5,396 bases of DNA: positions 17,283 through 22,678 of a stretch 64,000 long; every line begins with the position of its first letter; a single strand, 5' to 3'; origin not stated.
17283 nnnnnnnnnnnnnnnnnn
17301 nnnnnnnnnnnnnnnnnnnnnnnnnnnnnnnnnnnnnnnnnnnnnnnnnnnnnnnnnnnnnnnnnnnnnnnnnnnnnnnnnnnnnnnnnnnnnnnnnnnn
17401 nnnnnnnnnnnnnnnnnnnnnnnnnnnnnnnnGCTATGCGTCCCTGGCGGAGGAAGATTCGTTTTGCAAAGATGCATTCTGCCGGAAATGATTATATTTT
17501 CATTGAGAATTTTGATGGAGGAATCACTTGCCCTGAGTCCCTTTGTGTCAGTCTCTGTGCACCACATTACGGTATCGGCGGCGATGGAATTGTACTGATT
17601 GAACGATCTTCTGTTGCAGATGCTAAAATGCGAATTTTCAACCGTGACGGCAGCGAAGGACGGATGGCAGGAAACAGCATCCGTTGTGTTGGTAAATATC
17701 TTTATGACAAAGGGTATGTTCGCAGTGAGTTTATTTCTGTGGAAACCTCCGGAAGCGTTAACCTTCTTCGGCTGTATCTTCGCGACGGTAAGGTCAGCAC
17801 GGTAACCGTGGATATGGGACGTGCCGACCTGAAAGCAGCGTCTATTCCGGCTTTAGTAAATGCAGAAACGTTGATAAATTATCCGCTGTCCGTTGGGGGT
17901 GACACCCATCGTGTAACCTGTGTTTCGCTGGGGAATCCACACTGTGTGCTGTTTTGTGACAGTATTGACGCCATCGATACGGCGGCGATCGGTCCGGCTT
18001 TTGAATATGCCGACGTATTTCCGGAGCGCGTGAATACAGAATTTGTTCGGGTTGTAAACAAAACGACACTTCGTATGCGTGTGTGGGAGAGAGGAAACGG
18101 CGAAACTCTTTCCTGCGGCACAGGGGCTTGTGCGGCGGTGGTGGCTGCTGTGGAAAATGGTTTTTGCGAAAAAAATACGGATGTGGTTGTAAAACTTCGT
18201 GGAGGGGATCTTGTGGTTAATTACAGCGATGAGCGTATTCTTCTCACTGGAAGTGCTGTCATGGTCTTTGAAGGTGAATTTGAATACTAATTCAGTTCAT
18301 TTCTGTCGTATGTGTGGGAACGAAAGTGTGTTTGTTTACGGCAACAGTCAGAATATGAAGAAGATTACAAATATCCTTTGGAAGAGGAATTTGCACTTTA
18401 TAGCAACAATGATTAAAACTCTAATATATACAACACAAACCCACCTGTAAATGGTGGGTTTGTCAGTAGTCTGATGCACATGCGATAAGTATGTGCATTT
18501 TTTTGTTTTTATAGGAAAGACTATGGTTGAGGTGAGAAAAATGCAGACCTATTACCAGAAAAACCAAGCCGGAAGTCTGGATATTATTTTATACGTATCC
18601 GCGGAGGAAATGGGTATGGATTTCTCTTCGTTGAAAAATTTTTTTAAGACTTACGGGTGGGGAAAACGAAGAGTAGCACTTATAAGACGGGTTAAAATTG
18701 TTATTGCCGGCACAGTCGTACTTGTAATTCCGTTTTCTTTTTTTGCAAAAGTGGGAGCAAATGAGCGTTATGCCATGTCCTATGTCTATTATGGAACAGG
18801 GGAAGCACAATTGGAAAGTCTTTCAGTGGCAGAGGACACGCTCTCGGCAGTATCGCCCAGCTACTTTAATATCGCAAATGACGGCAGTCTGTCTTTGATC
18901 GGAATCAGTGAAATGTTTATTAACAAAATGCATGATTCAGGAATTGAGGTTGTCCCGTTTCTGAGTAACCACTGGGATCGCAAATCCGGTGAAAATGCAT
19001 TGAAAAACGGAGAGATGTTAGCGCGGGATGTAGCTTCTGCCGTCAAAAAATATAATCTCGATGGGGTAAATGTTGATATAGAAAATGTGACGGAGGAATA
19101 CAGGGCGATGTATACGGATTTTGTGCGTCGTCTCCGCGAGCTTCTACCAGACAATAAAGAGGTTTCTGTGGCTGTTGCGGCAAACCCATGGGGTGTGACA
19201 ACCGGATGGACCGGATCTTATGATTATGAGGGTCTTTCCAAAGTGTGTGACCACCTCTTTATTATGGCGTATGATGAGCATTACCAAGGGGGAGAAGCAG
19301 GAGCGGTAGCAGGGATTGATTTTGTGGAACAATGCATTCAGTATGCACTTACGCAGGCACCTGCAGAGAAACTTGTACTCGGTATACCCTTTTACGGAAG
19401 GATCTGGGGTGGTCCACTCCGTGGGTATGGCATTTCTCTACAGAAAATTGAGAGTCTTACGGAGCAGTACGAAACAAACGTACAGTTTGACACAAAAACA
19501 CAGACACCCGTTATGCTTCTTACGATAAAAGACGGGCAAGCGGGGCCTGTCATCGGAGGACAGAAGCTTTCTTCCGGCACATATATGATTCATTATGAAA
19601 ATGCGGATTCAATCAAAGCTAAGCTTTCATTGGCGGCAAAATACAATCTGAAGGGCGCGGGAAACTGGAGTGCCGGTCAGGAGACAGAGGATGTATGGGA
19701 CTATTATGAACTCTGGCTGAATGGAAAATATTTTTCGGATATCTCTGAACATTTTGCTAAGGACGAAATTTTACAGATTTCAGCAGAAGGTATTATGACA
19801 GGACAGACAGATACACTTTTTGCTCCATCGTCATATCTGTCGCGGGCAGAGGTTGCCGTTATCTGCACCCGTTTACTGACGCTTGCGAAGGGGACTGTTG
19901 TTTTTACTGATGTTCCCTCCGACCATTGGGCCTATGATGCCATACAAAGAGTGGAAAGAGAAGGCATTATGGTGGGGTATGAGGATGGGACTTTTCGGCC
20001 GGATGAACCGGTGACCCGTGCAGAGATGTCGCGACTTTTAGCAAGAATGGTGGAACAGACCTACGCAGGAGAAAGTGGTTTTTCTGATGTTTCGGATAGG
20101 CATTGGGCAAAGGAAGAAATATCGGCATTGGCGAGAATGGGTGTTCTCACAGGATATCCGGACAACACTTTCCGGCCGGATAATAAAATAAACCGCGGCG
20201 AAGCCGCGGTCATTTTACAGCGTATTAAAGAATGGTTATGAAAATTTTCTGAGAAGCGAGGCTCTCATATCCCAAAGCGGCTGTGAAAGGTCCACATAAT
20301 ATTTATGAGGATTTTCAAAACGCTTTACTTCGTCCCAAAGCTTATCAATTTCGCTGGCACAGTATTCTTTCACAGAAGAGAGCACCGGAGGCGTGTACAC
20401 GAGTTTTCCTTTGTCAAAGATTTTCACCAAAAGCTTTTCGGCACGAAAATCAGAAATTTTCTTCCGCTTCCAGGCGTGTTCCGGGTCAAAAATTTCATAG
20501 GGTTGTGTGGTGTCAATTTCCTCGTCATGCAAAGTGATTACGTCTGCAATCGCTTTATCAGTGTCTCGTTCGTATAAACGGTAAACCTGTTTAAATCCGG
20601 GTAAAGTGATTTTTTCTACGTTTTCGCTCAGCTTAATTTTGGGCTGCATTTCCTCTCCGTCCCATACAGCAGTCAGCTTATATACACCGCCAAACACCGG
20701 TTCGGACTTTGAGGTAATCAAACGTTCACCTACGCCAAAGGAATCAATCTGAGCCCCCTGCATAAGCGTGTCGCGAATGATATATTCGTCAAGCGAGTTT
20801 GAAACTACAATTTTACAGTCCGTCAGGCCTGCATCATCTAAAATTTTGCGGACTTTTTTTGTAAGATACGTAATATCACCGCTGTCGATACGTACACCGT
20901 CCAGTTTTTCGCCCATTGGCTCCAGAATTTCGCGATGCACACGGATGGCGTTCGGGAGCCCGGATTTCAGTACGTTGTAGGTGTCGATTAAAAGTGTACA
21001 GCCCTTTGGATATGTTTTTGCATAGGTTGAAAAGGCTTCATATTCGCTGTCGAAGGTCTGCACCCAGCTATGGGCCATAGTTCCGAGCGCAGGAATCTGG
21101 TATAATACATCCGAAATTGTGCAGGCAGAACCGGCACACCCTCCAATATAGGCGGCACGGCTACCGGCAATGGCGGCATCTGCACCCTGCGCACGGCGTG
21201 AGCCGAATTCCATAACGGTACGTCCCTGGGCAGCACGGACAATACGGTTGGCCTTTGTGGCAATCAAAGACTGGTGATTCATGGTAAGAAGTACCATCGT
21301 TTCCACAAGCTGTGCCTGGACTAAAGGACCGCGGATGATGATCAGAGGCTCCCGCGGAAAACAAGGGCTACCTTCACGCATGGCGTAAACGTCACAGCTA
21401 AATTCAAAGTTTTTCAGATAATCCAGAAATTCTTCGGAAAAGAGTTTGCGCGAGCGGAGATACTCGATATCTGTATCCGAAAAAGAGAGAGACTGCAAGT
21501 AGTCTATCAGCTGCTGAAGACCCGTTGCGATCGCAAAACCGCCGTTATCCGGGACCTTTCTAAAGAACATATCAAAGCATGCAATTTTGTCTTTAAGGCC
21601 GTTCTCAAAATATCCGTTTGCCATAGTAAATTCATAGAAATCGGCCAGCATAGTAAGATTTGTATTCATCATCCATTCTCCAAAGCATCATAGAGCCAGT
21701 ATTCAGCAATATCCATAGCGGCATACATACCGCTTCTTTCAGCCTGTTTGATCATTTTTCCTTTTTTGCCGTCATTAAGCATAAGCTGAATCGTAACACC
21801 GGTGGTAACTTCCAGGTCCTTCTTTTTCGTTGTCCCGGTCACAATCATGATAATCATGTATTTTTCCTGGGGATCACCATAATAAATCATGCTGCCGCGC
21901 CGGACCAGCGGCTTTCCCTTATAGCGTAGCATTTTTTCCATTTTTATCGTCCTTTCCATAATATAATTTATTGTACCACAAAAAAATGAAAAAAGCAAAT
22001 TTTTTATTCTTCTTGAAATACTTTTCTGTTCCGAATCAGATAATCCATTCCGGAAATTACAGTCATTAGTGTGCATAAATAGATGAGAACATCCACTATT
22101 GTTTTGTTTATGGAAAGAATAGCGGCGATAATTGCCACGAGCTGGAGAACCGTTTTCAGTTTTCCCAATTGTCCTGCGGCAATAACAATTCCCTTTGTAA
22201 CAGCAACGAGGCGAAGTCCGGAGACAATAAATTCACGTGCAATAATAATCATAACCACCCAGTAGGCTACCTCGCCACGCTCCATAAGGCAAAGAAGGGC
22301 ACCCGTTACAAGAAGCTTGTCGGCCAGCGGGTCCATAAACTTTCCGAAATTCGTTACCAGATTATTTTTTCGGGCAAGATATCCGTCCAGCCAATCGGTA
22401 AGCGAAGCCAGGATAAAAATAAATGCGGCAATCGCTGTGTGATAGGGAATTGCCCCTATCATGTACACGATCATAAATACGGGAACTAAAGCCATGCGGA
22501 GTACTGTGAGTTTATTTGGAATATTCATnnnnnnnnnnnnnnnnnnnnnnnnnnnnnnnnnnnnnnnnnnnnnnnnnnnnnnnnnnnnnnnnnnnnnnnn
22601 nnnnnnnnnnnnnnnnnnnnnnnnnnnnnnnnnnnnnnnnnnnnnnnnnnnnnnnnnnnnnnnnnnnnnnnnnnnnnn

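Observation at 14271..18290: carB runs in frame into a complete DapF domain whose first catalytic cysteine is replaced by alanine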

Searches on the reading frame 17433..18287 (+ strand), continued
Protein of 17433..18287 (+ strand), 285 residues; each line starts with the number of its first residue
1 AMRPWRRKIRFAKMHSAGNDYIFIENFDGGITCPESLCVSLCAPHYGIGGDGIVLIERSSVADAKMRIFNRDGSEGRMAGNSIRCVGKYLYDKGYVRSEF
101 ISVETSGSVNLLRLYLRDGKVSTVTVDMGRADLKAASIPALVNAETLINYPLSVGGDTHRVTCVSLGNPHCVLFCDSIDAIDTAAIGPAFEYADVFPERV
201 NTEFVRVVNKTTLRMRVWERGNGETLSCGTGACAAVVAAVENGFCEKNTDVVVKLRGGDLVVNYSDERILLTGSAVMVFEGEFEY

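Call 69: find_encoding_contigs(protein=P0078, flank=6000, max_places=3)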
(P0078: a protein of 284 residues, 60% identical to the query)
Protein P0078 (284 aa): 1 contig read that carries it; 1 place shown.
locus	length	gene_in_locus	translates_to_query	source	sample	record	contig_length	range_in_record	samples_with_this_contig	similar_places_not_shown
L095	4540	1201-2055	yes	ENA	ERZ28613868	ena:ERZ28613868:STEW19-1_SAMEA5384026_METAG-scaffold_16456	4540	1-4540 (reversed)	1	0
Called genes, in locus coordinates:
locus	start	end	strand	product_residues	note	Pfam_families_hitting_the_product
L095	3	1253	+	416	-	?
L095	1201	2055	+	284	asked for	PF01678:DAP_epimerase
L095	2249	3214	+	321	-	PF00657:Lipase_GDSL, PF13472:Lipase_GDSL_2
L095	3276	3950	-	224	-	-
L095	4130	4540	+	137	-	?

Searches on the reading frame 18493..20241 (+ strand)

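Call 10: search_protein_families(library=ncbifam, proteins=[window:18493-20241:+], max_evalue=0.00001)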
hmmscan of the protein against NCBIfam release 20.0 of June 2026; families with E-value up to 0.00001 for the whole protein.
window:18493-20241:+ (582 aa): 2 families
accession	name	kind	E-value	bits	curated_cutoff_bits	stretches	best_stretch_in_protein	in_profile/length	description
NF033190.2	inl_like_NEAT_1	exception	1.3e-20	73.3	1275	2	469-578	580-690/754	NEAT domain-containing leucine-rich repeat protein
NF033921.0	por_somb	subfamily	2.1e-13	49.8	100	1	471-513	7-50/485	iron uptake porin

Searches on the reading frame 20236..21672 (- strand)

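Call 10: search_protein_families(library=ncbifam, proteins=[window:20236-21672:-], max_evalue=0.00001)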
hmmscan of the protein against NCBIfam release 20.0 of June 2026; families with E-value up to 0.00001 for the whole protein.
window:20236-21672:- (478 aa): 11 families
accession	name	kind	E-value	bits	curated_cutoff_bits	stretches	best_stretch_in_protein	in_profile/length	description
NF006695.0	PRK09243.1-2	equivalog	8.7e-216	717.2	469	1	2-477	2-475/480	nicotinate phosphoribosyltransferase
TIGR01513.1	NAPRTase_put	equivalog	2.4e-172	573.9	297.4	1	8-464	2-450/452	nicotinate phosphoribosyltransferase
NF006694.0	PRK09243.1-1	equivalog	5.3e-171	569.5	663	1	3-476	4-475/485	nicotinate phosphoribosyltransferase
NF009131.0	PRK12484.1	equivalog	1.9e-169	564.2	330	1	4-473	4-440/455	nicotinate phosphoribosyltransferase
NF006697.0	PRK09243.1-4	equivalog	2.9e-154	514.3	776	1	5-473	8-473/488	nicotinate phosphoribosyltransferase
NF006696.0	PRK09243.1-3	equivalog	1.7e-135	452.2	503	1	3-474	9-444/451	nicotinate phosphoribosyltransferase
NF006698.0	PRK09243.1-5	equivalog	5.3e-96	322.1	531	1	3-452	12-425/440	nicotinate phosphoribosyltransferase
NF006415.0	PRK08662.1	equivalog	2.3e-41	141.9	243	1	83-445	62-378/381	nicotinate phosphoribosyltransferase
NF005529.0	PRK07188.1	equivalog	5e-27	94.8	378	2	92-264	77-243/358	nicotinate phosphoribosyltransferase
NF003704.0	PRK05321.1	subfamily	4.3e-19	68.8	379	1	10-356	16-375/398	nicotinate phosphoribosyltransferase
TIGR01514.1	NAPRTase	equivalog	5.5e-15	55.3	269.55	1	10-131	8-126/399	nicotinate phosphoribosyltransferase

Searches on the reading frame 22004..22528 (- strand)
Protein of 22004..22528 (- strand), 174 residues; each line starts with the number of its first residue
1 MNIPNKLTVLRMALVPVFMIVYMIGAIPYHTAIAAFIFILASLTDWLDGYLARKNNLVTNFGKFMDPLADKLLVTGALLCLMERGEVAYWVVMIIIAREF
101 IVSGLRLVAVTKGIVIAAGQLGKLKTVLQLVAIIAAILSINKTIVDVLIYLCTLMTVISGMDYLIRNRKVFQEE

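Call 21: search_protein_families(library=ncbifam, proteins=[window:22004-22528:-], max_evalue=1e-10)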
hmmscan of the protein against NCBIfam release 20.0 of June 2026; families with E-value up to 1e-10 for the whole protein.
window:22004-22528:- (174 aa): 4 families
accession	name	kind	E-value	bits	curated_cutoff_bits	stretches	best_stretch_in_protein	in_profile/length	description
TIGR00560.1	pgsA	equivalog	2.7e-51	174.7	109.1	1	1-171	1-180/183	CDP-diacylglycerol--glycerol-3-phosphate 3-phosphatidyltransferase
NF008090.0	PRK10832.1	equivalog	8.8e-31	107.4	304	1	1-169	3-177/182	CDP-diacylglycerol--glycerol-3-phosphate 3-phosphatidyltransferase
NF053678.1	ClpnSynClsA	equivalog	6.4e-23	81.8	240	1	1-152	3-152/180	cardiolipin synthase ClsA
NF040950.1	archin_ph_syn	equivalog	7.2e-14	52.1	180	1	4-159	26-179/191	archaetidylinositol phosphate synthase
